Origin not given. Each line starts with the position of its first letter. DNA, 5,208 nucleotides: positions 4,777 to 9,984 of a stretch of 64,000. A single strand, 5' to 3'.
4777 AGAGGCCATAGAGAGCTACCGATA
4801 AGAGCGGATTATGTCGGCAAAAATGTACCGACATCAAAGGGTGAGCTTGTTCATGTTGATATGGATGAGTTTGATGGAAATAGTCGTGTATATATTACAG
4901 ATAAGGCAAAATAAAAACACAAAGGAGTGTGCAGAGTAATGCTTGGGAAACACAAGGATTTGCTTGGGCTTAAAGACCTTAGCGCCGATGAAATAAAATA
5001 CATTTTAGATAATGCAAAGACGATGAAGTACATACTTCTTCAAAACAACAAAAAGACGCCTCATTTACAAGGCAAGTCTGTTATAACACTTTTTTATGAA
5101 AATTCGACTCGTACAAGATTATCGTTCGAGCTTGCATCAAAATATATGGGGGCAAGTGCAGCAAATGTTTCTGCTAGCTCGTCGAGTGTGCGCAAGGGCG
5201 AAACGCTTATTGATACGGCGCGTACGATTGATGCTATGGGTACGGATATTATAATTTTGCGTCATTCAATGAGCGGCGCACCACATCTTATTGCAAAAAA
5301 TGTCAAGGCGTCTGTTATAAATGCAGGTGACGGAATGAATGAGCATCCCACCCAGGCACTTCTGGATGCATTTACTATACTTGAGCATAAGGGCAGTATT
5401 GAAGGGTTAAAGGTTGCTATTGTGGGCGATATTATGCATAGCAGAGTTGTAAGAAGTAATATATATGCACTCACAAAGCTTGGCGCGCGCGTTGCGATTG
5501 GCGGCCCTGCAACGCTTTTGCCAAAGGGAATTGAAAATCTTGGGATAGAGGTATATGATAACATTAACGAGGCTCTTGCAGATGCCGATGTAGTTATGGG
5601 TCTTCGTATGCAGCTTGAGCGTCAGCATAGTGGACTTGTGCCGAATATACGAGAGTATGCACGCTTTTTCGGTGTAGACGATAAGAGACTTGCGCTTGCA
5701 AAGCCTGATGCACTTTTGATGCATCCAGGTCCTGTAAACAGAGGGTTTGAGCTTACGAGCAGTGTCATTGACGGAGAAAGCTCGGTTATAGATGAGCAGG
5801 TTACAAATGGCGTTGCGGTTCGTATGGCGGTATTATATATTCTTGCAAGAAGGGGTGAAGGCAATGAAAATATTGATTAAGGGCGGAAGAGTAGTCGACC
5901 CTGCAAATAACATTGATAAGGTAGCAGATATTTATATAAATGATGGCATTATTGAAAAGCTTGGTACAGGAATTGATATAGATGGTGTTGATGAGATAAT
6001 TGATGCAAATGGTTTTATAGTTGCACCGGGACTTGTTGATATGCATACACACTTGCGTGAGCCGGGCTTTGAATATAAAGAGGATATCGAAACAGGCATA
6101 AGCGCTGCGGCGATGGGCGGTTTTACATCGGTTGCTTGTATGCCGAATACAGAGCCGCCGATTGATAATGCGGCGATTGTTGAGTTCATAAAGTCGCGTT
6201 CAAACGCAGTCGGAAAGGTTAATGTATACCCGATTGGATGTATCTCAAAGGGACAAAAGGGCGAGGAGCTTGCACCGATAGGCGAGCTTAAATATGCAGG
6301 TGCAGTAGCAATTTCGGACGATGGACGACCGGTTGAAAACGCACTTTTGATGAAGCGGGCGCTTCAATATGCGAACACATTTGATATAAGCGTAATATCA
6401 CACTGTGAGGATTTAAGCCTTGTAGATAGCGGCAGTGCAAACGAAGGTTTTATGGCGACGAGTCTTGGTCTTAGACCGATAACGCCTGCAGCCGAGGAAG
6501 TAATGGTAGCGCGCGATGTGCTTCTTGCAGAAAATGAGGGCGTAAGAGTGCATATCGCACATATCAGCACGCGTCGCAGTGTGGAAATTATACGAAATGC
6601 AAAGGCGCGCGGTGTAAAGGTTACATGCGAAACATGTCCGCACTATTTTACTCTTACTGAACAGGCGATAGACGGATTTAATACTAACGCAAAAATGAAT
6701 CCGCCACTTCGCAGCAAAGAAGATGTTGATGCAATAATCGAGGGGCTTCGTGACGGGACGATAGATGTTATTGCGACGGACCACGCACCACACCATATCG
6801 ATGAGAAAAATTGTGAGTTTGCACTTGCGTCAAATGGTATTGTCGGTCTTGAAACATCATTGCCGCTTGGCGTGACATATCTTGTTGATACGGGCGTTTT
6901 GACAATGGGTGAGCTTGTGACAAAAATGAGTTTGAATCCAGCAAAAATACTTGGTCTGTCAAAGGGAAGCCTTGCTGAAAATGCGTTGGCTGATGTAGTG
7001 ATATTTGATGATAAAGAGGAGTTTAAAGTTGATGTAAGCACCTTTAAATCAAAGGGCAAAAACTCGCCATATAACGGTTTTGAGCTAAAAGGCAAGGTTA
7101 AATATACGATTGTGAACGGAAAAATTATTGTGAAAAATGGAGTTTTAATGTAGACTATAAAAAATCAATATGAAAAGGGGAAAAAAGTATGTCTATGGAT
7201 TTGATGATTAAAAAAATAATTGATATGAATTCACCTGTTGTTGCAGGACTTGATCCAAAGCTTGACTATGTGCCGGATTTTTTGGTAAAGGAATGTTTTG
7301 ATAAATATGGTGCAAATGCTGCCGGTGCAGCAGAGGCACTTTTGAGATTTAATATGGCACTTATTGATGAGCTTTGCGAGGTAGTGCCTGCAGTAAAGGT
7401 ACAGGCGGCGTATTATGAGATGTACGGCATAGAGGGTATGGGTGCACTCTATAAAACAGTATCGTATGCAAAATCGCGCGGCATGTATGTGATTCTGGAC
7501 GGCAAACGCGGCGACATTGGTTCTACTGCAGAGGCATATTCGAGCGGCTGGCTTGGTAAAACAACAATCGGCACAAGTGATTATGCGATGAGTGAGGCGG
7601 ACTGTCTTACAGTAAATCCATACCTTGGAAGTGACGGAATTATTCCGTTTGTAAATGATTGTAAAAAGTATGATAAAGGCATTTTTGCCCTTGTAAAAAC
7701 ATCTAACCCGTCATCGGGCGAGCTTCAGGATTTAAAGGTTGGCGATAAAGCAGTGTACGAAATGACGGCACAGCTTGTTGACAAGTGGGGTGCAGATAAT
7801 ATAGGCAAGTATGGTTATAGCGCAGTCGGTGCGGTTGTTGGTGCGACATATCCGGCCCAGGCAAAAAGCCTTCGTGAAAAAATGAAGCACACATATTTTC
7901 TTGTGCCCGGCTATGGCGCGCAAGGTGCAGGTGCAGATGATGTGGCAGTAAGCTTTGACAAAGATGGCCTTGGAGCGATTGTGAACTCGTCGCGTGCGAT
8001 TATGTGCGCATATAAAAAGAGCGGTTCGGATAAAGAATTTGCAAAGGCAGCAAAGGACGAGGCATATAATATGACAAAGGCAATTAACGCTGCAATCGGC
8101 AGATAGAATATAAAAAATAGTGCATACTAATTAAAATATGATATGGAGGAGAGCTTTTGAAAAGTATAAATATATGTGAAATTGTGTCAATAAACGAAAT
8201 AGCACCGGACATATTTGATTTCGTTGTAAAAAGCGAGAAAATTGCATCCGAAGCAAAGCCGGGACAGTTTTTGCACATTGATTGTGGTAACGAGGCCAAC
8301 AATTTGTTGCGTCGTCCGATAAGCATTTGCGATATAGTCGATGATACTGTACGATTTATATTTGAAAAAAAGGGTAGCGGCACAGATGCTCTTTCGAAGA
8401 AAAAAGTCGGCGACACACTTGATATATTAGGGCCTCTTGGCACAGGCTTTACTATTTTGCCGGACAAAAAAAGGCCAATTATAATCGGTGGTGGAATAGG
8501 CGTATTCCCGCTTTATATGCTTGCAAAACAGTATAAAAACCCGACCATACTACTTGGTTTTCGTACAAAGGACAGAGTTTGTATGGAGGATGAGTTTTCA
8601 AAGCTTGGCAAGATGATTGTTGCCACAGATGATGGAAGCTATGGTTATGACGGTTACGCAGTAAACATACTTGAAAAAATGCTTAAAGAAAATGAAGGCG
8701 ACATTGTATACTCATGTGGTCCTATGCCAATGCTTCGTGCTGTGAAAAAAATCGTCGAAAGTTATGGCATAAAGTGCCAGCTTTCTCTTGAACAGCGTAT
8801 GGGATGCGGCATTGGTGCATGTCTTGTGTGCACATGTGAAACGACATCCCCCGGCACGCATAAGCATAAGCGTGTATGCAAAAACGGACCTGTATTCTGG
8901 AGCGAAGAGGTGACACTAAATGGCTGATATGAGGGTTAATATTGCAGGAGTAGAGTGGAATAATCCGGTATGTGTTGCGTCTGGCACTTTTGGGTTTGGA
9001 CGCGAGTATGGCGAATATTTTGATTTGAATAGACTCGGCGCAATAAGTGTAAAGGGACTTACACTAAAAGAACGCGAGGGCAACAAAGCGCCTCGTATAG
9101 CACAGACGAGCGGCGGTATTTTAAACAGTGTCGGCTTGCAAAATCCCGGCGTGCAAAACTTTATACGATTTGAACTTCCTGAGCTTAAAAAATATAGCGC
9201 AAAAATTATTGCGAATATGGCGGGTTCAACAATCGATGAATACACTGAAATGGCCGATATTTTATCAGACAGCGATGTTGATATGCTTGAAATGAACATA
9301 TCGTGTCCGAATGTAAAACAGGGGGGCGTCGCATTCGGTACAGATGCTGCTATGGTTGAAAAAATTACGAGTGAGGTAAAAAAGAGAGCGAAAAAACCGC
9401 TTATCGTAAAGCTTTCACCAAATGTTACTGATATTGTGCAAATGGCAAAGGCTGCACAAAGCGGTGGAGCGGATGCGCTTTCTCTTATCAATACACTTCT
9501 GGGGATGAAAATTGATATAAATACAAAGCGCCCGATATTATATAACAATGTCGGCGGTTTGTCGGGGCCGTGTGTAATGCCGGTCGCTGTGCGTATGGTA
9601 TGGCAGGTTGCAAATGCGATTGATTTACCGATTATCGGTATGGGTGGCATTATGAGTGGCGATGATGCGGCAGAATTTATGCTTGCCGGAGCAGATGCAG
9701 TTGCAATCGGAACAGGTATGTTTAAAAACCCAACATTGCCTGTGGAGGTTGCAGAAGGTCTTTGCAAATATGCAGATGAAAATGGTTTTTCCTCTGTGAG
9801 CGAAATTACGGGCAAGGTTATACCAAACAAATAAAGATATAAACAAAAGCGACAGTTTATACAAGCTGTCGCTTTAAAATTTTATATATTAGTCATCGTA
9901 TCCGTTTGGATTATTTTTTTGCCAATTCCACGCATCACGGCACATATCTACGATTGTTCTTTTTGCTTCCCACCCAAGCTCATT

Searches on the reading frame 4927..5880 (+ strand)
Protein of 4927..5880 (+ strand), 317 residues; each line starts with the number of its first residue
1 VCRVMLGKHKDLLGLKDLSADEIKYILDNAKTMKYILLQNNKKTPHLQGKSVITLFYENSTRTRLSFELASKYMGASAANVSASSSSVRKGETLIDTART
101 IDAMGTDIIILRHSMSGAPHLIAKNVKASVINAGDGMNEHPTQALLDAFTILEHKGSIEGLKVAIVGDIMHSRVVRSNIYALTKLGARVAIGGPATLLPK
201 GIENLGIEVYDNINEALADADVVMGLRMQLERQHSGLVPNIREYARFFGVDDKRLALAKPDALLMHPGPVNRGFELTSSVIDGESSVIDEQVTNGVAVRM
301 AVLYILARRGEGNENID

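Call 43: search_protein_families(library=pfam, proteins=[window:4927-5880:+], max_evalue=0.00001)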
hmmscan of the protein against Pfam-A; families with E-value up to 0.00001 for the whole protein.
window:4927-5880:+ (317 aa): 2 families
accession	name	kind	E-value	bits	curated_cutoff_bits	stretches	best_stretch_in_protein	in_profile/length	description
PF02729.26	OTCace_N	-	1.3e-45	155.5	29.9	1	10-153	1-148/148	Aspartate/ornithine carbamoyltransferase, carbamoyl-P binding domain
PF00185.30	OTCace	-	2.6e-28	99.5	29.4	1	159-305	1-156/157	Aspartate/ornithine carbamoyltransferase, Asp/Orn binding domain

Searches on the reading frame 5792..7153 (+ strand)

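Call 43: search_protein_families(library=pfam, proteins=[window:5792-7153:+], max_evalue=0.00001)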
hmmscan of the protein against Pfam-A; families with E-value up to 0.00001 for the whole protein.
window:5792-7153:+ (453 aa): 3 families
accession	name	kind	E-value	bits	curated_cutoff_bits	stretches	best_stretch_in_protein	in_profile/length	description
PF01979.26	Amidohydro_1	-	3.1e-32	112.6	25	1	76-446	1-345/345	Amidohydrolase family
PF07969.17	Amidohydro_3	-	1.3e-17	64.9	29.7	1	366-447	403-472/472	Amidohydrolase family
PF12890.13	DHOase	-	1.5e-12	48.2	21.2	1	77-262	4-141/142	Dihydro-orotase-like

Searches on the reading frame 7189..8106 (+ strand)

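Call 43: search_protein_families(library=pfam, proteins=[window:7189-8106:+], max_evalue=0.00001)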
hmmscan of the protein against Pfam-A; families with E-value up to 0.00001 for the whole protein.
window:7189-8106:+ (305 aa): 1 family
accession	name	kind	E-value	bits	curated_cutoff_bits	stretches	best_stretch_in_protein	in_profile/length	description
PF00215.30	OMPdecase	-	8.9e-25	88.3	27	1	56-275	16-212/221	Orotidine 5'-phosphate decarboxylase / HUMPS family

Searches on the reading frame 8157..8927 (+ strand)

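Call 43: search_protein_families(library=pfam, proteins=[window:8157-8927:+], max_evalue=0.00001)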
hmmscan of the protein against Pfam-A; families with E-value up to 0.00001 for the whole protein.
window:8157-8927:+ (256 aa): 1 family
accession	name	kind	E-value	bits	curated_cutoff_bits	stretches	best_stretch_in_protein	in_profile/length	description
PF10418.14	DHODB_Fe-S_bind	-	8.9e-17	61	23.9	1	212-252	1-40/41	Iron-sulfur cluster binding domain of dihydroorotate dehydrogenase B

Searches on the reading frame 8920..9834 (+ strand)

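Call 43: search_protein_families(library=pfam, proteins=[window:8920-9834:+], max_evalue=0.00001)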
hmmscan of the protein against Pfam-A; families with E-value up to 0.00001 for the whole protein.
window:8920-9834:+ (304 aa): 2 families
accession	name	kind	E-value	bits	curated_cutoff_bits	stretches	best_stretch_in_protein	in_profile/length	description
PF01180.27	DHO_dh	-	1.1e-83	281.3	27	1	5-282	3-288/291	Dihydroorotate dehydrogenase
PF01207.24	Dus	-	2.3e-11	43.8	20.4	0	95-187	55-155/311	Dihydrouridine synthase (Dus)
